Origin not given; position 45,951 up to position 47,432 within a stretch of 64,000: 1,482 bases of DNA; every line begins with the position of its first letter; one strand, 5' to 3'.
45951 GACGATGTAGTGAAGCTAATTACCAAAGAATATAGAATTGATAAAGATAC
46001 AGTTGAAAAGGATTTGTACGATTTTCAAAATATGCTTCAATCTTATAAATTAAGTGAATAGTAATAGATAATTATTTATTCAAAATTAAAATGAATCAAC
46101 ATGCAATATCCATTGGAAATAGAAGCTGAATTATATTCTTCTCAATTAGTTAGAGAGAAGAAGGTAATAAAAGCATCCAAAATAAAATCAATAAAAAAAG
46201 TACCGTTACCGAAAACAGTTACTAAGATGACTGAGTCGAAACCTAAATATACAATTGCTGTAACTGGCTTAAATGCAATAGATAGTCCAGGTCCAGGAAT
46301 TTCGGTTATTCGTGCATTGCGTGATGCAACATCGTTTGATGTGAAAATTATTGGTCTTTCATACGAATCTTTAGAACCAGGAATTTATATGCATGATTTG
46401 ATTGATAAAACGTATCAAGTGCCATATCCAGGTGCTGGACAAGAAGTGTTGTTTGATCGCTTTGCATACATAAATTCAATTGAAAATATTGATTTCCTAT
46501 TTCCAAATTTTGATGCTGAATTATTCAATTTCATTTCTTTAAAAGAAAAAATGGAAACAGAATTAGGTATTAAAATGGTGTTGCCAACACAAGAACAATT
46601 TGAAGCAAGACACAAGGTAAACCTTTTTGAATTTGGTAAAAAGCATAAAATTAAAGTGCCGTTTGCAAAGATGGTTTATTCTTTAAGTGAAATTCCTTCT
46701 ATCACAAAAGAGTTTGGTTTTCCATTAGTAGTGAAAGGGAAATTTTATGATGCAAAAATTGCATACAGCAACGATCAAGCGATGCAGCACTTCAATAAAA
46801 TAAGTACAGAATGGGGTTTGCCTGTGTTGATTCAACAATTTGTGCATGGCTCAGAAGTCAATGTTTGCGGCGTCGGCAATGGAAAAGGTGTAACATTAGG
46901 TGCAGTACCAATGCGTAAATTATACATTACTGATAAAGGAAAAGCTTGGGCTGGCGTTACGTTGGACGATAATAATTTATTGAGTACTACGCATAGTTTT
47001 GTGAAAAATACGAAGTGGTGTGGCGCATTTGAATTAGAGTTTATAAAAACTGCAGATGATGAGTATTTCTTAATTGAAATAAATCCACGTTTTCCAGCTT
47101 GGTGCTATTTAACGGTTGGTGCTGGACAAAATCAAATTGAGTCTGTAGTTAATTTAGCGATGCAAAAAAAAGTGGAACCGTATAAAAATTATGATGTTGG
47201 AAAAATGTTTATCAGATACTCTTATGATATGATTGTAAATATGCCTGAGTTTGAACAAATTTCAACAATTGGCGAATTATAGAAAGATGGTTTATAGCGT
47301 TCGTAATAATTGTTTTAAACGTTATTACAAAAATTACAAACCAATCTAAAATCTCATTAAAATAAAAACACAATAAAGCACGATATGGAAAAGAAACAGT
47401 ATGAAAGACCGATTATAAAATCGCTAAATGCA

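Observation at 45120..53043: AraC-headed seven-gene locus combining a stand-alone PqqD/RRE-like protein, an ATP-grasp ligase, a PLP decarboxylase, a channel-peptidase fusion and envelope proteins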

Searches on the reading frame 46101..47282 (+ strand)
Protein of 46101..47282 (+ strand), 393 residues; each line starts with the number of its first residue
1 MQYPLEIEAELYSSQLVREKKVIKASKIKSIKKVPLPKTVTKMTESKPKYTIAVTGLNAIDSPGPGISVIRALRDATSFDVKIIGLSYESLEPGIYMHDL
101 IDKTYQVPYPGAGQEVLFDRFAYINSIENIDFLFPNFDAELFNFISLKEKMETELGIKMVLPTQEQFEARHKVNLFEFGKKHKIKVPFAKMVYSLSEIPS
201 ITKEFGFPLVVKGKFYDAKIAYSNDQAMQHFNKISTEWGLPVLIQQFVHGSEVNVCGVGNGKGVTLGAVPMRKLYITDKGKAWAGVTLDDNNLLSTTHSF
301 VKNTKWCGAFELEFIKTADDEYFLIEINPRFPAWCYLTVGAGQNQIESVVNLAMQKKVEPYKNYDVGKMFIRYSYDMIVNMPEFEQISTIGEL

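Call 3: search_protein_families(library=pfam, proteins=[window:46101-47282:+], max_evalue=0.01)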
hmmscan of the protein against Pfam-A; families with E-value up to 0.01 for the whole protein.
window:46101-47282:+ (393 aa): 4 families
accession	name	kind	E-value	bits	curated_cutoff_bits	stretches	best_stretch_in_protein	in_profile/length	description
PF15632.11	ATPgrasp_Ter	-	1.2e-05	25.6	29.1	1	242-359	5-118/131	ATP-grasp in the biosynthetic pathway with Ter operon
PF02655.19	ATP-grasp_3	-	7.5e-05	23.3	23.2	1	172-331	4-157/160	ATP-grasp domain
PF01071.24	GARS_A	-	0.00073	19.8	27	1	177-265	8-106/194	Phosphoribosylglycinamide synthetase, ATP-grasp (A) domain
PF02222.28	ATP-grasp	-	0.0025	17.9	27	1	180-330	4-162/179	ATP-grasp domain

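Call 4: search_protein_families(library=ncbifam, proteins=[window:46101-47282:+], max_evalue=0.01)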
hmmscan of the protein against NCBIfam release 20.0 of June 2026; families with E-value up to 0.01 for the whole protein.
window:46101-47282:+ (393 aa): 11 families
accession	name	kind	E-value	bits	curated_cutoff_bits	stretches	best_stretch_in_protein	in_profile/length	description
NF009405.0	PRK12767.1-4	equivalog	2e-21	76.3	390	1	62-381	7-317/320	carbamoyl phosphate synthase-like protein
NF009406.0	PRK12767.1-5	equivalog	7.8e-18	64.6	271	1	65-374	12-315/327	carbamoyl phosphate synthase-like protein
NF009402.0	PRK12767.1-1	equivalog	3.3e-16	59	218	1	62-381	12-325/329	carbamoyl phosphate synthase-like protein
NF009403.0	PRK12767.1-2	equivalog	7.9e-14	51.6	286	2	81-303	22-238/342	carbamoyl phosphate synthase-like protein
NF009404.0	PRK12767.1-3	equivalog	2.9e-11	42.9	316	1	110-382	50-336/344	carbamoyl phosphate synthase-like protein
NF005315.0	PRK06849.1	equivalog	2.2e-10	40.1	406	1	101-331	48-276/389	hypothetical protein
TIGR01369.1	CPSaseII_lrg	equivalog_domain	3.6e-07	28.2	1027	1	166-362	666-873/1052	carbamoyl-phosphate synthase (glutamine-hydrolyzing) large subunit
NF003671.0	PRK05294.1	equivalog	1.2e-05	23.2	599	1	177-330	672-837/1058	carbamoyl-phosphate synthase large subunit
NF002563.0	PRK02186.1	subfamily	9.1e-05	20.9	625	1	169-266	105-206/890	argininosuccinate lyase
TIGR00877.1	purD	equivalog_domain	0.00028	19.8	288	1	154-265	86-208/425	phosphoribosylamine--glycine ligase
NF009554.0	PRK12999.1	equivalog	0.0047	14.7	965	0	292-330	258-296/1147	pyruvate carboxylase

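Call 8: find_homologous_proteins(query=window:46101-47282:+, max_evalue=0.00001)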
Query window:46101-47282:+ (393 aa): 6582 proteins with E <= 0.00001 among 8000 candidates; the best 120 are listed.
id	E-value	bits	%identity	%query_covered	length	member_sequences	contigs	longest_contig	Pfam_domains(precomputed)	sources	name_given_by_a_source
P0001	2.2e-238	809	91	100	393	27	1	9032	PF15632.12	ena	-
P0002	4.7e-214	729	86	100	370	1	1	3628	PF15632.12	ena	-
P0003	2.3e-200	684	83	89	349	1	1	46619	PF15632.12,PF02655.20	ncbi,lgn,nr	ncbi:MAG: biotin carboxylase [Bacteroidota bacterium]|nr:biotin carboxylase [Bacteroidota bacterium]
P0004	1.3e-197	674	83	88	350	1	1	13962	PF15632.12,PF02655.20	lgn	-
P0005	2.1e-197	674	83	89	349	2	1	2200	PF15632.12,PF02655.20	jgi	jgi:carbamoyl-phosphate synthase large subunit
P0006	4.5e-197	673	82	89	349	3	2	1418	PF15632.12,PF02655.20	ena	-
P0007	8.8e-196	668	82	89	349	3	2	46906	PF15632.12,PF02655.20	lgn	-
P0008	2.9e-195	667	82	89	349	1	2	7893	PF15632.12,PF02655.20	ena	-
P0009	4.1e-195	666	81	89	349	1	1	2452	PF15632.12,PF02655.20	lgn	-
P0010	2.1e-194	664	81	89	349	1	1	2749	PF15632.12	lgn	-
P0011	2.9e-194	663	81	89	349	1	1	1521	PF15632.12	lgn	-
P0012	3.0e-194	663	81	89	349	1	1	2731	PF15632.12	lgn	-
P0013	8.0e-194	662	82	89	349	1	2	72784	PF15632.12,PF02655.20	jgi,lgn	-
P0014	8.5e-194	662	81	89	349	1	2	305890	PF15632.12,PF02655.20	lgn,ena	-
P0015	1.1e-193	662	80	89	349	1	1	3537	PF15632.12,PF02655.20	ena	-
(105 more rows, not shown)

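Call 9: find_related_loci(query=window:46227-47282:+, collection=genome_contigs, flank=10000)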
Query window:46227-47282:+ (351 aa) in genome_contigs; peptide patterns used: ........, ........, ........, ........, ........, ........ (x = any residue, [..] = any of these).
534 stretches matched a pattern; 448 encode a relative of the query (tblastn E <= 1e-3); the best 80 are kept; 80 distinct loci.
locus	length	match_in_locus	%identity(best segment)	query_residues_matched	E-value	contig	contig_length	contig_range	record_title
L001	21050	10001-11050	96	2-351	0e+0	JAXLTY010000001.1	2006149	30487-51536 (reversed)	MAG: Chitinophagales bacterium isolate STL-BAC16 C1.339.fa-1, whole genome shotgun sequence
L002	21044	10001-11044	95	4-351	0e+0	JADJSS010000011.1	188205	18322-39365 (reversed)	MAG: Saprospirales bacterium isolate Hade_18-Q3-R52-61_MAXAC.079 tig00010896-10-1878240, whole genome shotgun sequence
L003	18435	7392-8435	83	4-351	0e+0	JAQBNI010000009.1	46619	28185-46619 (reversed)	MAG: Bacteroidota bacterium isolate RYN_289 scaffold_3828978, whole genome shotgun sequence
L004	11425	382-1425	83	4-351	0e+0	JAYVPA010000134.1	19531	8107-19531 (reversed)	MAG: Sphingobacteriales bacterium isolate GL72_DN_metabat_143 GL72_DN_metabat_143_133, whole genome shotgun sequence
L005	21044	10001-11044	80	4-351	0e+0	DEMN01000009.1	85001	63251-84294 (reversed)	MAG TPA_asm: Flavobacteriales bacterium UBA2669 UBA2669_contig_618, whole genome shotgun sequence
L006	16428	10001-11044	81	4-351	0e+0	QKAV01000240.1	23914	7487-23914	MAG: Crocinitomicaceae bacterium isolate SZUA-381 scaffold_5000, whole genome shotgun sequence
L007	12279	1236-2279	80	4-351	0e+0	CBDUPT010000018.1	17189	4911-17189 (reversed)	MAG TPA_asm: uncultured Flavobacteriales bacterium isolate SRR22808126_concoct_132 genome assembly, contig: ERZ25043457.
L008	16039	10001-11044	78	4-351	0e+0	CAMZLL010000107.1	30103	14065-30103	uncultured Cryomorphaceae bacterium isolate TAG_MAG_00016 genome assembly, contig: TAG_MAG_00016_000000000199, whole gen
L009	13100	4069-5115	78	3-351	0e+0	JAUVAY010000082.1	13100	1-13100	MAG: Flavobacteriales bacterium isolate CSMAG_231 CSMAG_231_k127_4029804_length_13100_cov_17.0000, whole genome shotgun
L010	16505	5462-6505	78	4-351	0e+0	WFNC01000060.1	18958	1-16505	MAG: Flavobacteriales bacterium isolate S010_51 k151_130175, whole genome shotgun sequence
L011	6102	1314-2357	77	4-351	0e+0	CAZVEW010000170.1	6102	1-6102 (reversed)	MAG TPA_asm: uncultured Vicingus sp. isolate SRP216583_co2_225 genome assembly, contig: NODE_11361_length_6102_cov_13.21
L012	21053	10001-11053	77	1-351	0e+0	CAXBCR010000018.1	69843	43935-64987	MAG TPA_asm: uncultured Flavobacteriales bacterium isolate ERR2762106_binner13_Refined_50 genome assembly, contig: ERZ34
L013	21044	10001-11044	76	4-351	0e+0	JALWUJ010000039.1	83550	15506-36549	MAG: Flavobacteriaceae bacterium isolate M2_metabat2_scaf2bin.275 M2_NODE_158_length_83550_cov_3.868825, whole genome sh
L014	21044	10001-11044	76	4-351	0e+0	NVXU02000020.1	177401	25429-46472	MAG: Fluviicola sp. isolate NORP3 CoAssembly_901204, whole genome shotgun sequence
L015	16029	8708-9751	76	4-351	0e+0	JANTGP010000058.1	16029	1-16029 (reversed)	MAG: Bacteroidetes bacterium isolate bin10073 c_000000003571, whole genome shotgun sequence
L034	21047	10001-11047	66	3-351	2e-164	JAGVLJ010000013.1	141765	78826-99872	MAG: Bacteroidia bacterium isolate SW_8 c_000000141238, whole genome shotgun sequence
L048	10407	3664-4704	65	5-351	4e-160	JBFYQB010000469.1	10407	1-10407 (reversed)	MAG: Flavobacteriales bacterium isolate PPR_0170 PPR_0170_bin.38.fa_k121_1192862, whole genome shotgun sequence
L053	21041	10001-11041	63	5-351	6e-159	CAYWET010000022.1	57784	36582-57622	MAG TPA_asm: uncultured Chryseobacterium sp. isolate SRP334346_co1_109 genome assembly, contig: NODE_627_length_57784_co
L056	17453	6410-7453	65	4-351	8e-159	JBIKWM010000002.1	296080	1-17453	MAG: Flavobacteriales bacterium isolate ME2015-09-13_3300035666_group6_bin210 Rohwer_bin1007_scaffold_11_c1, whole genom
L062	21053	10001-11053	62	1-351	2e-157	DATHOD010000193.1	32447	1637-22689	MAG TPA_asm: Bacteroidia bacterium isolate SMAG_U12675 k141_2579179, whole genome shotgun sequence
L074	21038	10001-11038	64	5-351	2e-154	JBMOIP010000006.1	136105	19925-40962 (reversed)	MAG: Bacteroidales bacterium isolate Deming_bin.452 contig102, whole genome shotgun sequence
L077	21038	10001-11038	64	5-351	1e-153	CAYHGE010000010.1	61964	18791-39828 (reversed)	MAG TPA_asm: uncultured Draconibacterium sp. isolate ERP119702_co1_334 genome assembly, contig: NODE_369_length_61964_co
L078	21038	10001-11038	63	5-351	1e-153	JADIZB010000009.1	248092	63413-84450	MAG: Bacteroidales bacterium isolate AalE_18-Q3-R2-46_MAXAC.025 tig00004156-10-2477900, whole genome shotgun sequence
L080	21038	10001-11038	63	5-351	2e-153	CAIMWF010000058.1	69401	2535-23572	MAG: uncultured Bacteroidales bacterium isolate AlinenLipids_bin-5057 genome assembly, contig: bin-5057:058/175, whole g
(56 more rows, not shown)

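Call 14: search_solved_structures(query=window:46227-47282:+, max_evalue=0.01, show_alignments=1)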
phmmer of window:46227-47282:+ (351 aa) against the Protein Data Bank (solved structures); distinct sequences matched with E-value up to 0.01: 3.
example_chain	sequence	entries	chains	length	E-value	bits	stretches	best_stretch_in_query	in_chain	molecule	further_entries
1a9x_A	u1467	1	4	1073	0.0041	19.5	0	138-289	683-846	CARBAMOYL PHOSPHATE SYNTHETASE (LARGE CHAIN)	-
1ce8_A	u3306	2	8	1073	0.0074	18.7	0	138-289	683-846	PROTEIN (CARBAMOYL-PHOSPHATE SYNTHASE) | carbamoyl phosphate synthetase large chain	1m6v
1bxr_A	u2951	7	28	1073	0.0074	18.7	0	138-289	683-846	CARBAMOYL-PHOSPHATE SYNTHASE | CARBAMOYL PHOSPHATE SYNTHETASE: LARGE SUBUNIT | CARBAMOYL PHOSPHATE SYNTHETASE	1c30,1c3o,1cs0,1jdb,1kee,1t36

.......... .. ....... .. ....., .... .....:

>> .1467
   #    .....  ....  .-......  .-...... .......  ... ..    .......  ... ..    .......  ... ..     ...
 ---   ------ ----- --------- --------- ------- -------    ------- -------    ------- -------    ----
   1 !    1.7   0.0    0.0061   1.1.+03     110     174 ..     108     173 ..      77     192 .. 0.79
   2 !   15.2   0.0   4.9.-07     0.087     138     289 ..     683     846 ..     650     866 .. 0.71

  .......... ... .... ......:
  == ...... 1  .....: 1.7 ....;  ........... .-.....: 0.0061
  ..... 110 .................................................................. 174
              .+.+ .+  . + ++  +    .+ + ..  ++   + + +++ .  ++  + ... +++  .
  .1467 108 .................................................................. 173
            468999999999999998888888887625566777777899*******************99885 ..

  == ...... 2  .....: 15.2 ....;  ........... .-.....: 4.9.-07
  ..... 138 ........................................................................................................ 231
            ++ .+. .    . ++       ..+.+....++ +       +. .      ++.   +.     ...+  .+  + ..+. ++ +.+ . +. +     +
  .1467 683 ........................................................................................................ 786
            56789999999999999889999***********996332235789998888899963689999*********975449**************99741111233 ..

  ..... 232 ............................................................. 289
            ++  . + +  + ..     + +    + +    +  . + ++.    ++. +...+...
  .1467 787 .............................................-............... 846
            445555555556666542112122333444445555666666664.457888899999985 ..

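Call 26: search_solved_structures(query=A1, max_evalue=0.001)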
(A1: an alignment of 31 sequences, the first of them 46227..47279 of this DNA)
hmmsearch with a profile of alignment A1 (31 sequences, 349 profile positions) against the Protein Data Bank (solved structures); distinct sequences matched with E-value up to 0.001: 4.
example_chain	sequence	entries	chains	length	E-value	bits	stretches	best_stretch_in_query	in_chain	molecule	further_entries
1a9x_A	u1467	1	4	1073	1.4e-10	43.7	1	132-289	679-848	CARBAMOYL PHOSPHATE SYNTHETASE (LARGE CHAIN)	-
1ce8_A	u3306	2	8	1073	2.8e-10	42.8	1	132-289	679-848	PROTEIN (CARBAMOYL-PHOSPHATE SYNTHASE) | carbamoyl phosphate synthetase large chain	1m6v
1bxr_A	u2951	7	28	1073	2.8e-10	42.8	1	132-289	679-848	CARBAMOYL-PHOSPHATE SYNTHASE | CARBAMOYL PHOSPHATE SYNTHETASE: LARGE SUBUNIT | CARBAMOYL PHOSPHATE SYNTHETASE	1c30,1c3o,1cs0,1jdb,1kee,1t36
2pn1_A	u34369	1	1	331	2e-08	36.7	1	71-312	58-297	Carbamoylphosphate synthase large subunit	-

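Call 28: search_protein_families(library=pfam, proteins=[L077:13911-14648:+, L056:10811-11533:+, L012:14157-14849:+], max_evalue=10)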
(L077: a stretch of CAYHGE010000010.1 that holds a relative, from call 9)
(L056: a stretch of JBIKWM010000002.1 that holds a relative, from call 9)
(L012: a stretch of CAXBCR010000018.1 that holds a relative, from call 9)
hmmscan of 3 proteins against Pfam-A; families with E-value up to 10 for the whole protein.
L077:13911-14648:+ (246 aa): 0 families

L056:10811-11533:+ (241 aa): 0 families

L012:14157-14849:+ (231 aa): 1 family
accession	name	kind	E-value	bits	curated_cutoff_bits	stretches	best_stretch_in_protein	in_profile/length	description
PF24203.1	Phage_ProQ_C_like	-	0.11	13.6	27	1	60-117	6-53/112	Phage ProQ C-terminal-like domain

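Call 52: predict_structure(alignment_id=A5)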
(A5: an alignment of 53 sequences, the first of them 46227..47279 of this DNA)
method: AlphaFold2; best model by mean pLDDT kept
length: 351 residues; sequences in the alignment: 53
mean_pLDDT: 83.2   pTM: 0.83
mean pLDDT of the five models: 83.2, 81.4, 79.3, 75.3, 74.6
residues with pLDDT >= 90: 199; 70-90: 77; 50-70: 35; < 50: 40
segments of 3 or more residues with pLDDT < 50: 51-56, 58-66, 234-239, 333-337, 345-351
pLDDT, mean of each block of 10 residues (from residue 1): 83 67 80 94 70 47 52 87 93 84 95 97 92 96 95 93 90 83 96 91 91 95 94 54 84 97 96 94 90 77 95 94 80 48 42 32
secondary structure, 60 per line:
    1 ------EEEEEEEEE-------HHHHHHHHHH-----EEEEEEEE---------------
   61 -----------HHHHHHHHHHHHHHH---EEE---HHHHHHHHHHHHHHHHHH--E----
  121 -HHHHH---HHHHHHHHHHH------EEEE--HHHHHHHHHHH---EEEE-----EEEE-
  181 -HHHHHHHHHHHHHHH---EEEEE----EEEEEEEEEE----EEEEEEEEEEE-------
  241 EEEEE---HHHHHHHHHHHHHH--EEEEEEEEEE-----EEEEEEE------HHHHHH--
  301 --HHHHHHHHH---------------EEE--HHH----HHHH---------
elements in order: E7-15 H23-32 E38-45 H72-86 E90-92 H96-113 H122-126 H130-140 E147-150 H153-163 E167-170 E176-179 H182-196 E200-204 E209-218 E223-233 E241-245 H249-262 E265-274 E280-286 H293-298 H303-311 E327-329 H339-342

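Call 54: fold_search(model_id=the predicted structure, library=pdb)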
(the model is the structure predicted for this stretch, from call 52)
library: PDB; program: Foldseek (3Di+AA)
matches with E <= 10: 1392; with E <= 0.001: 694
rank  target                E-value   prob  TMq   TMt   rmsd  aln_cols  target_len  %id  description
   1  2vpq_A                3.7e-15  1.00  0.62  0.51   5.4       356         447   15  Crystal structure of biotin carboxylase from S. aureus complexed with AMPPNP (released 2008-09-09)
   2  2dzd_A                1.3e-14  1.00  0.63  0.50   5.7       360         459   16  Crystal structure of the biotin carboxylase domain of pyruvate carboxylase (released 2007-09-25)
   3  2pn1                  2.1e-14  1.00  0.68  0.77   5.4       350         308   14  Crystal structure of carbamoylphosphate synthase large subunit (split gene in MJ) (ZP_00538348.1) from Exiguobacterium s (released 2007-05-08)
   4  1ce8_A                3.6e-14  1.00  0.52  0.21   7.1       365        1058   14  CARBAMOYL PHOSPHATE SYNTHETASE FROM ESCHERICHIS COLI WITH COMPLEXED WITH THE ALLOSTERIC LIGAND IMP (released 1999-07-26)
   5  5dou_B                4.0e-14  1.00  0.59  0.17   5.1       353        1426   15  Crystal Structure of Human Carbamoyl phosphate synthetase I (CPS1), ligand-bound form (released 2015-12-09)
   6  4wd3_A                4.0e-14  1.00  0.54  0.50   6.6       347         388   16  Crystal structure of an L-amino acid ligase RizA (released 2015-09-09)
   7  1m6v_A                4.0e-14  1.00  0.51  0.21   7.6       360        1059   14  Crystal Structure of the G359F (small subunit) Point Mutant of Carbamoyl Phosphate Synthetase (released 2002-07-31)
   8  1jdb_K                8.6e-14  1.00  0.57  0.22   8.1       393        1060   15  CARBAMOYL PHOSPHATE SYNTHETASE FROM ESCHERICHIA COLI (released 1998-06-17)
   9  2vpq_B                9.1e-14  1.00  0.60  0.49   5.8       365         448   16  Crystal structure of biotin carboxylase from S. aureus complexed with AMPPNP (released 2008-09-09)
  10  3g8d_B                9.7e-14  1.00  0.63  0.52   6.4       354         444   14  Crystal structure of the biotin carboxylase subunit, E296A mutant, of acetyl-COA carboxylase from Escherichia coli (released 2009-03-03)
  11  1a9x_A                9.7e-14  1.00  0.50  0.20   7.4       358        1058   15  CARBAMOYL PHOSPHATE SYNTHETASE: CAUGHT IN THE ACT OF GLUTAMINE HYDROLYSIS (released 1998-10-21)
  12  5dou_A                1.5e-13  1.00  0.53  0.16   6.8       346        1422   16  Crystal Structure of Human Carbamoyl phosphate synthetase I (CPS1), ligand-bound form (released 2015-12-09)
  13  1c30_A                1.5e-13  1.00  0.48  0.20   7.6       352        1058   16  CRYSTAL STRUCTURE OF CARBAMOYL PHOSPHATE SYNTHETASE: SMALL SUBUNIT MUTATION C269S (released 1999-12-10)
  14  7zz3_C                1.7e-13  1.00  0.59  0.22   5.1       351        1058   12  Cryo-EM structure of "BC react" conformation of Lactococcus lactis pyruvate carboxylase with acetyl-CoA (released 2022-10-12)
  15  2dzd_B                1.8e-13  1.00  0.61  0.49   6.7       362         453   15  Crystal structure of the biotin carboxylase domain of pyruvate carboxylase (released 2007-09-25)
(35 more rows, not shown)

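Call 56: search_protein_families(library=padloc, proteins=[window:46227-47282:+], max_evalue=0.001)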
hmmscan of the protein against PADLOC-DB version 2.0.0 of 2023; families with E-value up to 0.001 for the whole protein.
window:46227-47282:+ (351 aa): 0 families
